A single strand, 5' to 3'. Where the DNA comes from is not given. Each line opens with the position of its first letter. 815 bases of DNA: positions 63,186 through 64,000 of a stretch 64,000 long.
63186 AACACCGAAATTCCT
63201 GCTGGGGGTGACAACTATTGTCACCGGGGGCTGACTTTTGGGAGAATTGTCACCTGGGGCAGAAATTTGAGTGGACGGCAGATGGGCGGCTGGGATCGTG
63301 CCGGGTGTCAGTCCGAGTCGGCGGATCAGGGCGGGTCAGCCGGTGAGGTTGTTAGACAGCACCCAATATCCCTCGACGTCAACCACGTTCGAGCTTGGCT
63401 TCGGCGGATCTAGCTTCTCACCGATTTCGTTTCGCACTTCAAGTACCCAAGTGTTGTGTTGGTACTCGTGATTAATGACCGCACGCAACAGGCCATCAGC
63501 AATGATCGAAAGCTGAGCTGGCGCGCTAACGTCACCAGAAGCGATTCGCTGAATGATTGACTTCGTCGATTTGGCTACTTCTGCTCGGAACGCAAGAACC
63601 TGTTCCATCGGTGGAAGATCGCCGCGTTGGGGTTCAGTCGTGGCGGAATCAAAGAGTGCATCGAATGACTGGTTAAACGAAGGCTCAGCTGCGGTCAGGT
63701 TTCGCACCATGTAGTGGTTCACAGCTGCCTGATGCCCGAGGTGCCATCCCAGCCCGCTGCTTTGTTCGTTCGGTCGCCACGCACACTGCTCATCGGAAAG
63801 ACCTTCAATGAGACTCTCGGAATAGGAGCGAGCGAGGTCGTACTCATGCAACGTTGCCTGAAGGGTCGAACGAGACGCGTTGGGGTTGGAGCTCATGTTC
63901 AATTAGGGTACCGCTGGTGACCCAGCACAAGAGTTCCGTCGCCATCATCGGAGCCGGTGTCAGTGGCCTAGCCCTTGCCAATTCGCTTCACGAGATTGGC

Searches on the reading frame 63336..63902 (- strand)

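Call 15: search_protein_families(library=pfam, proteins=[window:63336-63902:-])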
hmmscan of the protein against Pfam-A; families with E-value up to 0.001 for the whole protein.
window:63336-63902:- (188 aa): 2 families
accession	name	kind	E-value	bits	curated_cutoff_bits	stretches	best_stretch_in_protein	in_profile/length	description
PF12867.12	DinB_2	-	1.4e-14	55.1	24.8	1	21-150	2-125/128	DinB superfamily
PF04978.18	MST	-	3.5e-05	24.7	27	1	24-128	9-111/149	Mycothiol-S-transferase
